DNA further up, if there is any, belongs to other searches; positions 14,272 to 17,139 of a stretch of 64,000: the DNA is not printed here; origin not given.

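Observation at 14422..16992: Second heme-c-linked sugar dehydrogenase (GSDH-PKD-cytochrome c-CBM) closes the same xylan operon, a possible bacterial analogue of fungal AA12 enzymes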

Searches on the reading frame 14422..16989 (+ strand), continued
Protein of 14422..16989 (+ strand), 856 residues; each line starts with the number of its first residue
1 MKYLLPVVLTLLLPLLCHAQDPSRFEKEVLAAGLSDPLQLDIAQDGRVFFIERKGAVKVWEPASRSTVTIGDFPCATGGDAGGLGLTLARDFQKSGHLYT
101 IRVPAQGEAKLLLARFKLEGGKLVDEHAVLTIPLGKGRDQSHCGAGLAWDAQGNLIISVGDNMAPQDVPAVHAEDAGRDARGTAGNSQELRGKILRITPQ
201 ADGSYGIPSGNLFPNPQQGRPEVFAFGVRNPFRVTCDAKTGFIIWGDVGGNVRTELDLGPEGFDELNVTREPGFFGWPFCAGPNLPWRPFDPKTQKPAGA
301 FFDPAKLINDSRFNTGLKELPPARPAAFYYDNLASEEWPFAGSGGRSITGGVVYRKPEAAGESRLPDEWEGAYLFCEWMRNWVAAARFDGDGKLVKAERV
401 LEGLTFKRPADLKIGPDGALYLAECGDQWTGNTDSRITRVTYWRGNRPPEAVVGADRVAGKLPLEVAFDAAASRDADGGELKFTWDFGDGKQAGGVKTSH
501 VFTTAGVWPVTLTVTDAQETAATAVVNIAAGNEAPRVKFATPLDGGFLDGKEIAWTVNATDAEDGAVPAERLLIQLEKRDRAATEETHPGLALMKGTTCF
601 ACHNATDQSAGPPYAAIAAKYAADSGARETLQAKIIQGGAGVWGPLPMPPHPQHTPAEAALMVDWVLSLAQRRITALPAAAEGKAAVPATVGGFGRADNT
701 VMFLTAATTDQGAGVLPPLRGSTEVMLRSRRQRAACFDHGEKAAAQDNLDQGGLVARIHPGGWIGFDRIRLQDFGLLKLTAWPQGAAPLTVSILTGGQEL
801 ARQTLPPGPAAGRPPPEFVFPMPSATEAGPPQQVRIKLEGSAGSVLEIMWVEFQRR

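Call 50: find_related_loci(query=window:14422-16989:+, collection=genome_contigs, flank=10000)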
Query window:14422-16989:+ (856 aa) in genome_contigs; peptide patterns used: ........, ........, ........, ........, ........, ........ (x = any residue, [..] = any of these).
171 stretches matched a pattern; 75 encode a relative of the query (tblastn E <= 1e-3); 72 distinct loci.
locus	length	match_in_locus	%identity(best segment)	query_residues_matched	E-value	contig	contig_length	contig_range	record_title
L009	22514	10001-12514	81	19-856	0e+0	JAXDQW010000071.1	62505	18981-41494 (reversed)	MAG: Chthoniobacter sp. isolate BP_744 scaffold_4517967, whole genome shotgun sequence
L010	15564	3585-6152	81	1-856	0e+0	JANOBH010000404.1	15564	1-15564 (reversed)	MAG: Chthoniobacter sp. isolate VAR_18_metabat_17 VAR_18_k141_1103106, whole genome shotgun sequence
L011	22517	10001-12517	78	19-856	0e+0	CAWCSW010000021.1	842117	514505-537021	MAG: uncultured Verrucomicrobiae bacterium isolate MFD05442.bin.2.226 genome assembly, contig: contig_5402, whole genome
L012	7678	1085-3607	77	13-853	0e+0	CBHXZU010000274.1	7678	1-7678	MAG TPA_asm: uncultured Prosthecobacter sp. isolate ERR14722427_binner13_Refined_15 genome assembly, contig: ERZ27336822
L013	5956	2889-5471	77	2-853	0e+0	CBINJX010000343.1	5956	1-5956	MAG TPA_asm: uncultured Verrucomicrobiales bacterium isolate SRR16817047_binner12_Refined_46 genome assembly, contig: ER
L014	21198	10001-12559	78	4-856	0e+0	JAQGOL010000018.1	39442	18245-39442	MAG: Chthoniobacteraceae bacterium isolate RYN_612 scaffold_55147, whole genome shotgun sequence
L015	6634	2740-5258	88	15-854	0e+0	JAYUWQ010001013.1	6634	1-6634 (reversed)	MAG: bacterium isolate GL127_UP_concoct_103 GL127_UP_concoct_103_1012, whole genome shotgun sequence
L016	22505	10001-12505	77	19-853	0e+0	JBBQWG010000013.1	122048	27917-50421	MAG: Verrucomicrobiales bacterium isolate Co_metawrap_2047 Cmw_2047_k141_23141604_length_122048_cov_11.9996, whole genom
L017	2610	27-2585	60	4-854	0e+0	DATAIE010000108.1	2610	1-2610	MAG TPA_asm: Verrucomicrobiales bacterium isolate SMAG_U6875 k141_46565, whole genome shotgun sequence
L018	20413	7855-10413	79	4-856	0e+0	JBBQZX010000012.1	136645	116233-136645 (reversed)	MAG: Chthoniobacterales bacterium isolate Co_metawrap_2259 Cmw_2259_k141_3258423_length_136645_cov_16.9654, whole genome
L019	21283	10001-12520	85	17-856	0e+0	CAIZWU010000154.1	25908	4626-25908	uncultured bacterium isolate Loc090402-4m_bin-0721 genome assembly, contig: bin-0721:154/405, whole genome shotgun seque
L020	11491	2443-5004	80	2-855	0e+0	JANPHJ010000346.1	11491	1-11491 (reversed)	MAG: Chthoniobacter sp. isolate VAR_69_metabat_140 VAR_69_k141_3466831, whole genome shotgun sequence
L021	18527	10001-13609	34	389-550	4e-11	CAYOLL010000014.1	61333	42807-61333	MAG TPA_asm: uncultured Gemmatimonadota bacterium isolate binchicken_co186_292 genome assembly, contig: NODE_415_length_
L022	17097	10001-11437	42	432-599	3e-10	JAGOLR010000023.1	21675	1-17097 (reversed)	MAG: Candidatus Omnitrophota bacterium isolate Go_SlDig_bin_236 Go_SlDig_6836_length_21675_cov_5.225636, whole genome sh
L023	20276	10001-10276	34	457-543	3e-10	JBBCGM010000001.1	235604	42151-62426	MAG: Candidatus Moraniibacteriota bacterium isolate CoA_maxb_bin.113 s10974.ctg010996l, whole genome shotgun sequence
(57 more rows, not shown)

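Call 52: predict_structure(alignment_id=A1)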
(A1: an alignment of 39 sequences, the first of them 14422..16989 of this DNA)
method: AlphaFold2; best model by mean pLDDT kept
length: 856 residues; sequences in the alignment: 39
mean_pLDDT: 86.8   pTM: 0.71
mean pLDDT of the five models: 86.8, 86.2, 84.9, 84.6, 84.2
residues with pLDDT >= 90: 436; 70-90: 342; 50-70: 74; < 50: 4
segments of 3 or more residues with pLDDT < 50: 14-17
pLDDT, mean of each block of 10 residues (from residue 1): 62 54 85 89 97 95 86 89 95 96 94 96 94 86 92 96 77 83 95 96 90 93 95 92 87 79 89 94 90 85 95 94 93 81 71 94 91 89 92 93 87 96 85 88 82 87 94 86 90 95 88 89 85 90 90 93 85 86 67 70 66 79 82 76 61 73 83 78 86 66 89 76 91 91 85 87 94 94 93 93 91 85 88 95 93 91
secondary structure, 60 per line:
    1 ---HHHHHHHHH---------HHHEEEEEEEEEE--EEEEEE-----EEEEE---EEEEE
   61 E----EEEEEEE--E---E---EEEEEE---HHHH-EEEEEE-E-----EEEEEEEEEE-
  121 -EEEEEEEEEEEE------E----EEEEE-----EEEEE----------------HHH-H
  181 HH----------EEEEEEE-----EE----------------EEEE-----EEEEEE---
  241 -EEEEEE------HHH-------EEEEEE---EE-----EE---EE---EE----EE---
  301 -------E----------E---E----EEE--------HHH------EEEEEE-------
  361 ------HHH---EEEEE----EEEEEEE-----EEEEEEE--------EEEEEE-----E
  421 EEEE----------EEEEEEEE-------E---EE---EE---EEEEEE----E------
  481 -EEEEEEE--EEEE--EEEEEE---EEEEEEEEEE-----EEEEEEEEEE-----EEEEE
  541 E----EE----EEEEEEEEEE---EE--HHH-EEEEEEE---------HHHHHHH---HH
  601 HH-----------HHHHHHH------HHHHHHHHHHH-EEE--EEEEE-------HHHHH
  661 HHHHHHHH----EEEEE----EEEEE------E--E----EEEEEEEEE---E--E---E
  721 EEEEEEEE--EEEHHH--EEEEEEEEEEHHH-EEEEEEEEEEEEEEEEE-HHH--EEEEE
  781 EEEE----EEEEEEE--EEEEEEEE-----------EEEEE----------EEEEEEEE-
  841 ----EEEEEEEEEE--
elements in order (helices of 4 or more, strands of 3 or more residues): H4-12 E25-34 E37-42 E48-52 E56-61 E66-72 E83-88 H92-95 E97-102 E110-119 E122-133 E145-149 E155-159 E193-199 E223-226 E232-237 E242-247 E264-269 E328-330 E348-353 E373-377 E382-388 E394-400 E409-414 E420-424 E435-442 E464-469 E482-488 E491-494 E497-502 E506-515 E521-530 E536-541 E552-561 E573-579 H589-595 H599-602 H614-620 H627-637 E639-641 E644-648 H656-668 E673-677 E682-686 E701-709 E720-728 E731-733 E739-748 E753-769 E776-784 E789-795 E798-805 E817-821 E832-839 E845-854

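Call 56: fold_search(model_id=the predicted structure, library=pdb)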
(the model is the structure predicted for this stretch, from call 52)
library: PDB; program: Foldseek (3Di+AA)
matches with E <= 10: 1525; with E <= 0.001: 316
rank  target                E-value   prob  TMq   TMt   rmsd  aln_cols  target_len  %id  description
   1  1qbi_A                6.5e-21  1.00  0.35  0.65   6.6       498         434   17  SOLUBLE QUINOPROTEIN GLUCOSE DEHYDROGENASE FROM ACINETOBACTER CALCOACETICUS (released 2000-02-25)
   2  1cq1_B                1.4e-20  1.00  0.34  0.62   7.7       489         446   18  Soluble Quinoprotein Glucose Dehydrogenase from Acinetobacter Calcoaceticus in Complex with PQQH2 and Glucose (released 2000-02-04)
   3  5min_A                2.3e-20  1.00  0.34  0.62   7.6       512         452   19  Apo form of the soluble PQQ-dependent Glucose Dehydrogenase from Acinetobacter calcoaceticus (released 2017-12-20)
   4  1c9u_A                2.8e-20  1.00  0.33  0.61   7.9       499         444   19  CRYSTAL STRUCTURE OF THE SOLUBLE QUINOPROTEIN GLUCOSE DEHYDROGENASE IN COMPLEX WITH PQQ (released 2000-02-04)
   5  1qbi_B                3.1e-20  1.00  0.35  0.65   6.5       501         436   18  SOLUBLE QUINOPROTEIN GLUCOSE DEHYDROGENASE FROM ACINETOBACTER CALCOACETICUS (released 2000-02-25)
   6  2ism_A                3.8e-20  1.00  0.35  0.87   3.5       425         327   21  Crystal structure of the putative oxidoreductase (glucose dehydrogenase) (TTHA0570) from thermus theromophilus HB8 (released 2007-11-13)
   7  3a9g_A                6.8e-20  1.00  0.35  0.84   4.0       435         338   19  Crystal Structure of PQQ-dependent sugar dehydrogenase apo-form (released 2010-09-08)
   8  1cru_A                7.5e-20  1.00  0.33  0.61   7.8       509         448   18  SOLUBLE QUINOPROTEIN GLUCOSE DEHYDROGENASE FROM ACINETOBACTER CALCOACETICUS IN COMPLEX WITH PQQ AND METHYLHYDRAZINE (released 2000-03-01)
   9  5min_B                7.5e-20  1.00  0.34  0.61   7.2       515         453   19  Apo form of the soluble PQQ-dependent Glucose Dehydrogenase from Acinetobacter calcoaceticus (released 2017-12-20)
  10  2ism_B                9.3e-20  1.00  0.35  0.85   4.1       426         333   22  Crystal structure of the putative oxidoreductase (glucose dehydrogenase) (TTHA0570) from thermus theromophilus HB8 (released 2007-11-13)
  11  8re0_A                1.3e-19  1.00  0.35  0.62   7.3       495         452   19  Soluble glucose dehydrogenase from acinetobacter calcoaceticus - double mutant pH8 (released 2024-05-08)
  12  7cdy_A                2.1e-19  1.00  0.34  0.79   5.1       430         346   22  Crystal structure of glucose dehydrogenase (released 2021-06-23)
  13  7cgz_B                2.6e-19  1.00  0.34  0.81   4.8       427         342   22  glucose dehydrogenase (released 2021-07-07)
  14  1c9u_B                4.7e-19  1.00  0.34  0.62   7.8       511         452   20  CRYSTAL STRUCTURE OF THE SOLUBLE QUINOPROTEIN GLUCOSE DEHYDROGENASE IN COMPLEX WITH PQQ (released 2000-02-04)
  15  7cdy_B                7.4e-19  1.00  0.34  0.79   5.0       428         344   21  Crystal structure of glucose dehydrogenase (released 2021-06-23)
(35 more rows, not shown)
